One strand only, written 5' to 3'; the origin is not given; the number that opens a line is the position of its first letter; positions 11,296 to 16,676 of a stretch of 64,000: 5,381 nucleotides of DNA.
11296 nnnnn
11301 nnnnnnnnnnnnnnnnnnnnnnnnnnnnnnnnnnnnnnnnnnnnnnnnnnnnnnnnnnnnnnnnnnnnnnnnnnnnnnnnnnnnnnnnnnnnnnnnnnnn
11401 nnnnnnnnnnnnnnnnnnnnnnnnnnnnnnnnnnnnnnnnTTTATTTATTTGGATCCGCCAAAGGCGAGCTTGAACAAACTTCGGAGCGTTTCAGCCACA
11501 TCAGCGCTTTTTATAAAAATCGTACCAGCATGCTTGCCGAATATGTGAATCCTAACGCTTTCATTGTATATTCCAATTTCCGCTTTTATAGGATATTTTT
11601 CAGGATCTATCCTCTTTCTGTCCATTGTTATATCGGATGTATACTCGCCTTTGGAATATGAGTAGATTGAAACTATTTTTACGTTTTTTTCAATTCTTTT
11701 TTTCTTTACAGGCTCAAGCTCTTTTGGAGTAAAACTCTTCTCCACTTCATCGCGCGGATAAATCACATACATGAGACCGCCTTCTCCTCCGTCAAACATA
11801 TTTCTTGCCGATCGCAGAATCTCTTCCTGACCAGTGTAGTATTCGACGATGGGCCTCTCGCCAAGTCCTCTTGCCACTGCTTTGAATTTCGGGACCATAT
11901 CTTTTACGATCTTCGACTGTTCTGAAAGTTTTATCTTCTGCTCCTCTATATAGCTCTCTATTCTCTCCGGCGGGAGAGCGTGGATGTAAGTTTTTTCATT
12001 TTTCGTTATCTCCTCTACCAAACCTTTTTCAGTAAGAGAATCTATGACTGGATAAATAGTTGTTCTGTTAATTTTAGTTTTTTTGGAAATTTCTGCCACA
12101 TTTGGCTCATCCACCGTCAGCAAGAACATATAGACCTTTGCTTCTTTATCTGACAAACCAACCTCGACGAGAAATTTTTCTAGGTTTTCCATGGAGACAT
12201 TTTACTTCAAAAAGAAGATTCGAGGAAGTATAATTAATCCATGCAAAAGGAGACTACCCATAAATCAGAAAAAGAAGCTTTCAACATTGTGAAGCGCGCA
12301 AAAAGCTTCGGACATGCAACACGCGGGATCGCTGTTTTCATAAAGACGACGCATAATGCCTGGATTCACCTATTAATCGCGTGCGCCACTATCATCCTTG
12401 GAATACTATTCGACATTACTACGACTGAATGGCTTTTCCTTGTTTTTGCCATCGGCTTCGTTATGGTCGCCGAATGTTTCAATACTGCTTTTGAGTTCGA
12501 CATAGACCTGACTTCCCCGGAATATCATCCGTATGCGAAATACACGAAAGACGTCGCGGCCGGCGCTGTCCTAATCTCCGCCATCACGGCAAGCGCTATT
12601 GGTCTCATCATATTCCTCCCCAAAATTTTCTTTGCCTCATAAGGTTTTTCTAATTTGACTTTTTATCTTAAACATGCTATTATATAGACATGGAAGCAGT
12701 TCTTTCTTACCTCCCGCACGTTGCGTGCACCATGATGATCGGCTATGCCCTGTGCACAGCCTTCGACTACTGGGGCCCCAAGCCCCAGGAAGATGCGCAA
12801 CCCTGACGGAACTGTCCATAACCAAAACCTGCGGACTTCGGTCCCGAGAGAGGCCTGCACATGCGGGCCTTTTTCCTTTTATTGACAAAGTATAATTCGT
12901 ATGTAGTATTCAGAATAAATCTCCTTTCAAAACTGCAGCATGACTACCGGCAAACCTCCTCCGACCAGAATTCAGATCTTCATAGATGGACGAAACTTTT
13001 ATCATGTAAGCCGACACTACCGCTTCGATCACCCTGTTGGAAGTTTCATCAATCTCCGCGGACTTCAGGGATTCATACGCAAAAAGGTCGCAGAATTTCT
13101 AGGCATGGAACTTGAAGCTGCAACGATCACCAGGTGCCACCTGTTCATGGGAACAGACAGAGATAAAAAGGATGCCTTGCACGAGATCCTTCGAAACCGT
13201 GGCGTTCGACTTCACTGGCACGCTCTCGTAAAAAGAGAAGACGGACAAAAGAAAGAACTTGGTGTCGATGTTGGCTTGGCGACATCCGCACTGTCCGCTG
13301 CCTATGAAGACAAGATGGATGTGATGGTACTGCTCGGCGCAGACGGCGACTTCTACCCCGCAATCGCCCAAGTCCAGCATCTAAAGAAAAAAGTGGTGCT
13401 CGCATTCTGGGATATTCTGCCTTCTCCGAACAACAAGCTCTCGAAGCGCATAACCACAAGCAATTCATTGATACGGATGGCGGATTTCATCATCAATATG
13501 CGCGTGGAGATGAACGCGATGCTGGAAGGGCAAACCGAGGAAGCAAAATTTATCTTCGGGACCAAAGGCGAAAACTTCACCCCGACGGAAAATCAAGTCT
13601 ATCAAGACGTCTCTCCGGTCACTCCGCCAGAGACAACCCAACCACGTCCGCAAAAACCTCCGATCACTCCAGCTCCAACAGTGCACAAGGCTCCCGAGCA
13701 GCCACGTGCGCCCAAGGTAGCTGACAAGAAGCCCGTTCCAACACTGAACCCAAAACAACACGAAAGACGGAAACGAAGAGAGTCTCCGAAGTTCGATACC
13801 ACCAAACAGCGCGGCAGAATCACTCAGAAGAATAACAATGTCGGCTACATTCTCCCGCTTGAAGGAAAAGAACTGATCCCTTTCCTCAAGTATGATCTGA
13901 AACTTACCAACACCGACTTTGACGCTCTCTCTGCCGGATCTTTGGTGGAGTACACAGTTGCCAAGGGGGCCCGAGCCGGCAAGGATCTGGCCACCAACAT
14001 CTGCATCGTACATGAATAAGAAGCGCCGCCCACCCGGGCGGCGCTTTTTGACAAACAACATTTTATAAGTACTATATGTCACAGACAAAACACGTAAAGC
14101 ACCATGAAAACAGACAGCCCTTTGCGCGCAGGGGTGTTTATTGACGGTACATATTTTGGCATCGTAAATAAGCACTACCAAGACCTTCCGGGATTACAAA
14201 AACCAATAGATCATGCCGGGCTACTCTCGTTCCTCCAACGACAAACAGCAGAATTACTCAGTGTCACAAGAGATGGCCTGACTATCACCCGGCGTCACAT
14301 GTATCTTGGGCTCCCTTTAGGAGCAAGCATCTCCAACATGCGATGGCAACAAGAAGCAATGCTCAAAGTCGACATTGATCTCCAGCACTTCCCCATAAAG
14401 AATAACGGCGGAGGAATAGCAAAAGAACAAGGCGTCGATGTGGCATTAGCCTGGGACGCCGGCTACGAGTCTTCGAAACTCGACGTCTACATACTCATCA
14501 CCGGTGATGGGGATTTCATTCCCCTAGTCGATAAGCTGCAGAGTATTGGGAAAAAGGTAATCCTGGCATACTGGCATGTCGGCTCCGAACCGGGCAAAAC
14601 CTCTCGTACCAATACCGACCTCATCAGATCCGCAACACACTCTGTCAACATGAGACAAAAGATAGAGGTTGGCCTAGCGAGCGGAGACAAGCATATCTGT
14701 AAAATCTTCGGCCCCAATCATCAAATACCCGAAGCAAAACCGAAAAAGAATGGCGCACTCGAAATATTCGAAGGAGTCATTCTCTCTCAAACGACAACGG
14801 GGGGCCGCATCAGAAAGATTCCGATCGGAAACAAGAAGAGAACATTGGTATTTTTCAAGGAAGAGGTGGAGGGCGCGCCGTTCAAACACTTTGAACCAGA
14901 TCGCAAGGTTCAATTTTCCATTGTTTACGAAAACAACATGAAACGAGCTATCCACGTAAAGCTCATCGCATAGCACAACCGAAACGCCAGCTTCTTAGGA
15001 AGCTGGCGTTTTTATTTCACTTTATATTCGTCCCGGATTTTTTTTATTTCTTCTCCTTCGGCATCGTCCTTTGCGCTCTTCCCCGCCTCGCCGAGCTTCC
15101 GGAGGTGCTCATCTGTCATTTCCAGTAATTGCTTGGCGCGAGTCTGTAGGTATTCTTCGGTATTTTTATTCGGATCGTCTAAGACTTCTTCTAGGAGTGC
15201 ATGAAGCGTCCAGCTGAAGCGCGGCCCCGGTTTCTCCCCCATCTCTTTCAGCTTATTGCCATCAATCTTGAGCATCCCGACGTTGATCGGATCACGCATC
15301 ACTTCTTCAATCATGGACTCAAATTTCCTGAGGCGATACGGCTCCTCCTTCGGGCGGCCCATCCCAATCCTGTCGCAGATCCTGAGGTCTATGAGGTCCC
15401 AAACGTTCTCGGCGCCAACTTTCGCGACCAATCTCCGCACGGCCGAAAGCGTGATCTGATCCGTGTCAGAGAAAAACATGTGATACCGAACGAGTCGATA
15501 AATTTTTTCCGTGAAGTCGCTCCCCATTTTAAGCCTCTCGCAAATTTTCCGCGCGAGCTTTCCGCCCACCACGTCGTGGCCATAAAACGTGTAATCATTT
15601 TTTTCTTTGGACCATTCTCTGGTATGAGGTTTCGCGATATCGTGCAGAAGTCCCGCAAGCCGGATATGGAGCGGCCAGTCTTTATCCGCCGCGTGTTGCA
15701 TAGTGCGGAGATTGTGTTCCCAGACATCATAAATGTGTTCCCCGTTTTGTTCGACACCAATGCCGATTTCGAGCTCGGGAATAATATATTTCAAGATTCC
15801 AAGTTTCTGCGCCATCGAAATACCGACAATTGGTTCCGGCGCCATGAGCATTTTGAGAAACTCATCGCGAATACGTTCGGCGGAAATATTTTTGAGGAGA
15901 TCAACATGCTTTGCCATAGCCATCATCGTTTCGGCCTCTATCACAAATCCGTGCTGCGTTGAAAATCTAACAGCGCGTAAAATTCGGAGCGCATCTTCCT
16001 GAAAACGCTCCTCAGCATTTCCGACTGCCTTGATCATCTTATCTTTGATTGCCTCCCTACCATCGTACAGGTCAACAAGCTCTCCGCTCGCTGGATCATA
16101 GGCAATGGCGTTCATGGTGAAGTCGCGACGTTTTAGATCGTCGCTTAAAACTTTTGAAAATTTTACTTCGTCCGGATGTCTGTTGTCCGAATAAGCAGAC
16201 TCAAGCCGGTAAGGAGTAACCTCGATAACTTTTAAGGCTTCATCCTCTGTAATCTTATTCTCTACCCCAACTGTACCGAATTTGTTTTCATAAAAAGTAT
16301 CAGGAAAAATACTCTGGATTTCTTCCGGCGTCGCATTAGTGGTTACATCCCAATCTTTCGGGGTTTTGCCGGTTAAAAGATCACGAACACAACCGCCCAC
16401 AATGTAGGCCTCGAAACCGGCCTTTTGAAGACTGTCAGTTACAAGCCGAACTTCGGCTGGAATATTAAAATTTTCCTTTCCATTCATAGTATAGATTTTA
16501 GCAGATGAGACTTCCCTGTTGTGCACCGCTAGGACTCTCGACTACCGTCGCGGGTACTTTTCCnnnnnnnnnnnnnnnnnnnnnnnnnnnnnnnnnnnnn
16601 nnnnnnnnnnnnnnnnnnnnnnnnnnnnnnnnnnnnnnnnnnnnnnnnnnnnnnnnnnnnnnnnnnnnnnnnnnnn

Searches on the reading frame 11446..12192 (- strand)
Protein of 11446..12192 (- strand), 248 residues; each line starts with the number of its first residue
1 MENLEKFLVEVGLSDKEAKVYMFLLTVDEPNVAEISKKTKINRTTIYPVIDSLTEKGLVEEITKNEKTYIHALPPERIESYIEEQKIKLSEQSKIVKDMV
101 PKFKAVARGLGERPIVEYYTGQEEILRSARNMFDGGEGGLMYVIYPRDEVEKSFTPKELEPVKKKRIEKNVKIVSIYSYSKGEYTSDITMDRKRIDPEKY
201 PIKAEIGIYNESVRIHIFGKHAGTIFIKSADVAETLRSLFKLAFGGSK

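Call 83: search_protein_families(library=pfam, proteins=[window:11446-12192:-], max_evalue=0.001)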
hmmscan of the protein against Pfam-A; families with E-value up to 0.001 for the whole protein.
window:11446-12192:- (248 aa): 3 families
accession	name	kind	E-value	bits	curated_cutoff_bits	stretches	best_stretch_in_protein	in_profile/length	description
PF01978.25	TrmB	-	8.5e-16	58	25.6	1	10-76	3-68/68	Sugar-specific transcriptional regulator TrmB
PF13730.12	HTH_36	-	0.00014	22.1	25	1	12-59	2-55/55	Helix-turn-helix domain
PF08279.18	HTH_11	-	0.00034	20.9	25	1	23-60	8-44/55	HTH domain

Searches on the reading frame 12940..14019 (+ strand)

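Call 8: search_protein_families(library=pfam, proteins=[window:12940-14019:+], max_evalue=0.01)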
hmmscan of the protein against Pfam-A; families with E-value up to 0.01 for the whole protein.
window:12940-14019:+ (359 aa): 1 family
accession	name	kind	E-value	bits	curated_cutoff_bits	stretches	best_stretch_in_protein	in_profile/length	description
PF01936.24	NYN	-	1.5e-15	58.5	24.2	1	10-156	1-124/145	NYN domain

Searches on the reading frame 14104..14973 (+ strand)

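Call 8: search_protein_families(library=pfam, proteins=[window:14104-14973:+], max_evalue=0.01)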
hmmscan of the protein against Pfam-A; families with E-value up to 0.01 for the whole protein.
window:14104-14973:+ (289 aa): 1 family
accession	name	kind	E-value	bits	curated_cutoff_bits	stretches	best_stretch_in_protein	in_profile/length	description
PF01936.24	NYN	-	3e-15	57.4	24.2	1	8-179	1-140/145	NYN domain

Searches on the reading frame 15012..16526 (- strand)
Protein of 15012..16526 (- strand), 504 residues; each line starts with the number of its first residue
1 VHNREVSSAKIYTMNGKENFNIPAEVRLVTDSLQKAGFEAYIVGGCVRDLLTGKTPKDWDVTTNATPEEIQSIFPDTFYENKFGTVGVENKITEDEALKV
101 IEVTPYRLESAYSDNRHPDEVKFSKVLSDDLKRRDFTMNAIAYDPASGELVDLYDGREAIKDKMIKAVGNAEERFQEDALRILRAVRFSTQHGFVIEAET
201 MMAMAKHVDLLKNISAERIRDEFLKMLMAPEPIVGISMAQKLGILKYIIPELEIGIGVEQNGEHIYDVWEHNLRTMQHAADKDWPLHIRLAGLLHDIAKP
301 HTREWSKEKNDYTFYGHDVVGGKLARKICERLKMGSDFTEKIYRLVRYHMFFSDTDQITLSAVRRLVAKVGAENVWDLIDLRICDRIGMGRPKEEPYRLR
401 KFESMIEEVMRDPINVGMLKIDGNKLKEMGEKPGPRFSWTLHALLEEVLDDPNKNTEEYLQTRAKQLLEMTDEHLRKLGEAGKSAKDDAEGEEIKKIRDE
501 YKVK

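Call 8: search_protein_families(library=pfam, proteins=[window:15012-16526:-], max_evalue=0.01)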
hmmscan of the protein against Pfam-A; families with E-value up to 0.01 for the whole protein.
window:15012-16526:- (504 aa): 4 families
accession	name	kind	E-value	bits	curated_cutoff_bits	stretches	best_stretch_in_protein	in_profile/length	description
PF01743.26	PolyA_pol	-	1.5e-37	129.1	23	1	40-165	1-125/126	Poly A polymerase head domain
PF12627.12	PolyA_pol_RNAbd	-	7.8e-20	70.8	22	1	193-252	1-60/64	Probable RNA and SrmB- binding site of polymerase A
PF01966.28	HD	-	2.9e-12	47.3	22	1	268-362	1-104/116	HD domain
PF13735.12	tRNA_NucTran2_2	-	0.00041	20.8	27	1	325-461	24-146/149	tRNA nucleotidyltransferase domain 2 putative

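Call 13: find_related_loci(query=window:15012-16526:-, collection=genome_contigs, flank=10000)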
Query window:15012-16526:- (504 aa) in genome_contigs; peptide patterns used: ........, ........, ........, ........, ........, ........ (x = any residue, [..] = any of these).
133 stretches matched a pattern; 77 encode a relative of the query (tblastn E <= 1e-3); 77 distinct loci.
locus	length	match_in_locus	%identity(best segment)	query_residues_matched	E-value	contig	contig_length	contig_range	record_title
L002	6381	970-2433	89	17-504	0e+0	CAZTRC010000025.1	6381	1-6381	MAG TPA_asm: uncultured Candidatus Saccharibacteria bacterium isolate SRP286056_co1_61 genome assembly, contig: NODE_171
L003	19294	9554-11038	86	8-504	0e+0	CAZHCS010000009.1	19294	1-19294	MAG TPA_asm: uncultured Candidatus Saccharibacteria bacterium isolate SRP300315_co1_142 genome assembly, contig: NODE_13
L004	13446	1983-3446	86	17-504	0e+0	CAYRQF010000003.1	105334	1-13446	MAG TPA_asm: uncultured Candidatus Saccharibacteria bacterium isolate SRP286056_co2_43 genome assembly, contig: NODE_181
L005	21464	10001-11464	84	17-504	0e+0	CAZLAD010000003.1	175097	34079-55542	MAG TPA_asm: uncultured Candidatus Saccharibacteria bacterium isolate SRP278252_co2_797 genome assembly, contig: NODE_90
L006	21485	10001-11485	82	17-504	0e+0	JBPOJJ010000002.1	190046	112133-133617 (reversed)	MAG: Patescibacteria group bacterium isolate MAG_20151 c_000000614935, whole genome shotgun sequence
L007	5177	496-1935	84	17-496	0e+0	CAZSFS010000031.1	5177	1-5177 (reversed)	MAG TPA_asm: uncultured Candidatus Saccharibacteria bacterium isolate SRP342105_co2_225 genome assembly, contig: NODE_18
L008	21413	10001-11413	71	10-482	0e+0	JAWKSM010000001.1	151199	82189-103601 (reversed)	MAG: Candidatus Paceibacterota bacterium isolate ABC1.149 ABC1.149.fa-1, whole genome shotgun sequence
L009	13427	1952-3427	71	10-503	0e+0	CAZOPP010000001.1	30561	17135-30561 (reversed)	MAG TPA_asm: uncultured Candidatus Saccharibacteria bacterium isolate SRP329715_co2_76 genome assembly, contig: NODE_311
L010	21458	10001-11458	62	21-504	0e+0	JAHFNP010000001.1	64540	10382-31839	MAG: Candidatus Nomurabacteria bacterium isolate nzgw483 NODE_564_length_64541_cov_3.105728, whole genome shotgun sequen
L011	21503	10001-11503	60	3-504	0e+0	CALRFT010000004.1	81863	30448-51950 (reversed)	MAG: Parcubacteria group bacterium isolate MiE-14oct19-109 genome assembly, contig: MiE-14oct19-C256, whole genome shotg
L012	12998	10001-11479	74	10-504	0e+0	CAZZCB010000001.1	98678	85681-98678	MAG TPA_asm: uncultured Candidatus Saccharibacteria bacterium isolate SRP329715_co2_21 genome assembly, contig: NODE_446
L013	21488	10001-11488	54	17-504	0e+0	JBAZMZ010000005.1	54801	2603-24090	MAG: Candidatus Paceibacterota bacterium isolate SO_2017_LW4_55 scaffold_1522_c1_LW137-91_2017, whole genome shotgun seq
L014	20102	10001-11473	56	15-504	0e+0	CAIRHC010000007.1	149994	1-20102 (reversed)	MAG: Candidatus Vogelbacteria bacterium isolate KTt_bin-1541 genome assembly, contig: bin-1541:07/11, whole genome shotg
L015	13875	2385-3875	60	17-504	0e+0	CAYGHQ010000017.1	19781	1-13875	MAG TPA_asm: uncultured Candidatus Saccharibacteria bacterium isolate ERP113451_co1_204 genome assembly, contig: NODE_31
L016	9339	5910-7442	54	18-504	0e+0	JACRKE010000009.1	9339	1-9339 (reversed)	MAG: Candidatus Vogelbacteria bacterium isolate NC_groundwater_1847_Pr3_B-0.1um_44_19 SR-2_scaffold_141_636683, whole ge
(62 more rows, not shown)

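Call 71: find_homologous_proteins(query=L010:10001-11458:+, max_evalue=1e-80)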
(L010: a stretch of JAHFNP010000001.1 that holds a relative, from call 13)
Query L010:10001-11458:+ (486 aa): 8000 proteins with E <= 1e-80 among 8000 candidates; the best 120 are listed.
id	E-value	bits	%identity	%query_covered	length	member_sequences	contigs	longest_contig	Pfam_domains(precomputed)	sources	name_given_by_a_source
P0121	0.0e+0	1081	100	100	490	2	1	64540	PF01743.27,PF12627.13,PF01966.29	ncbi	-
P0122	2.8e-259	879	80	100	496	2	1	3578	PF01743.27,PF12627.13,PF01966.29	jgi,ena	-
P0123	3.5e-259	878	80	100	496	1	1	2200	PF01743.27,PF12627.13,PF01966.29,PF13735.13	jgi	-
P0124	4.3e-247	839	76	100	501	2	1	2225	PF01743.27,PF12627.13,PF01966.29,PF13735.13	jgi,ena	-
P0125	6.6e-244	828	74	100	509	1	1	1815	PF01743.27,PF12627.13,PF01966.29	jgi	jgi:putative nucleotidyltransferase with HDIG domain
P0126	1.1e-242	824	74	100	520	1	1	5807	PF01743.27,PF12627.13,PF01966.29,PF13735.13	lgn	-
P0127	1.3e-242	824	73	100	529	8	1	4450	PF01743.27,PF12627.13,PF01966.29,PF13735.13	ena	-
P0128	1.3e-240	817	75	100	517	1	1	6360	PF01743.27,PF12627.13,PF01966.29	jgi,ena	-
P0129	3.2e-237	806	73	100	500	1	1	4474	PF01743.27,PF12627.13,PF01966.29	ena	-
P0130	2.6e-236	803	73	100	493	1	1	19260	PF01743.27,PF12627.13,PF01966.29,PF13735.13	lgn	-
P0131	1.1e-231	788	72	100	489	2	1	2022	PF01743.27,PF12627.13,PF01966.29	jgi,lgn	jgi:poly(A) polymerase/tRNA nucleotidyltransferase (CCA-adding enzyme)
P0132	2.6e-229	780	70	100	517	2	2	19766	PF01743.27,PF12627.13,PF01966.29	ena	-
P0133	8.2e-229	778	70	100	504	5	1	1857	PF01743.27,PF12627.13,PF01966.29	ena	-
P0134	3.8e-226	769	70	100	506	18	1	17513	PF01743.27,PF12627.13,PF01966.29,PF13735.13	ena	-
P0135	4.3e-225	766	70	100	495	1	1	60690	PF01743.27,PF12627.13,PF01966.29,PF13735.13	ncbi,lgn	-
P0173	5.3e-208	710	64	100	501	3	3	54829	PF01743.27,PF12627.13,PF01966.29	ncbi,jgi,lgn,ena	ncbi:MAG: HD domain-containing protein [Candidatus Paceibacterota bacterium]|jgi:poly(A) polymerase/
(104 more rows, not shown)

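Call 72: find_encoding_contigs(protein=P0173, flank=10000, max_places=3)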
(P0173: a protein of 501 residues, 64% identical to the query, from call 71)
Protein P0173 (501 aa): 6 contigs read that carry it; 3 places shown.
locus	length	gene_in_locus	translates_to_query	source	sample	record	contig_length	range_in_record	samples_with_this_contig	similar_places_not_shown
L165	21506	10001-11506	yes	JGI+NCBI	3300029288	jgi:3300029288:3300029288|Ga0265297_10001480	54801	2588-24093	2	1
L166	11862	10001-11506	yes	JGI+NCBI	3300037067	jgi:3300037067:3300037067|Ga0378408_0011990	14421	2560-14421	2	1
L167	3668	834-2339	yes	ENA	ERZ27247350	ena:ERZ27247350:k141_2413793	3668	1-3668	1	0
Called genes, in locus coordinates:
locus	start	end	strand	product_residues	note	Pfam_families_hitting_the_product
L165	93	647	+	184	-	PF00719:Pyrophosphatase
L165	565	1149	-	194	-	-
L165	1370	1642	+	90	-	PF00216:Bac_DNA_binding, PF18291:HU-HIG (weak)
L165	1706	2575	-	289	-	PF01063:Aminotran_4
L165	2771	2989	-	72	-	-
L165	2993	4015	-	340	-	PF06790:UPF0259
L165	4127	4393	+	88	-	PF18893:DUF5652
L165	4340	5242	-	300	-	PF08713:DNA_alkylation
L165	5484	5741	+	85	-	-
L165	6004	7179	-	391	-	PF00270:DEAD, PF04851:ResIII, PF00271:Helicase_C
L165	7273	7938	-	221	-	PF09335:VTT_dom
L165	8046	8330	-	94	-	PF15738:YafQ_toxin, PF05016:ParE_toxin (weak)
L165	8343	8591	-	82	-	PF04221:RelB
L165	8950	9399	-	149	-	PF02021:UPF0102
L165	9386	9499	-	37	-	-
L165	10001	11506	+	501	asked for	PF01743:PolyA_pol, PF12627:PolyA_pol_RNAbd, PF01966:HD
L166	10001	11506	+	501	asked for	PF01743:PolyA_pol, PF12627:PolyA_pol_RNAbd, PF01966:HD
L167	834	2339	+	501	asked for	PF01743:PolyA_pol, PF12627:PolyA_pol_RNAbd, PF01966:HD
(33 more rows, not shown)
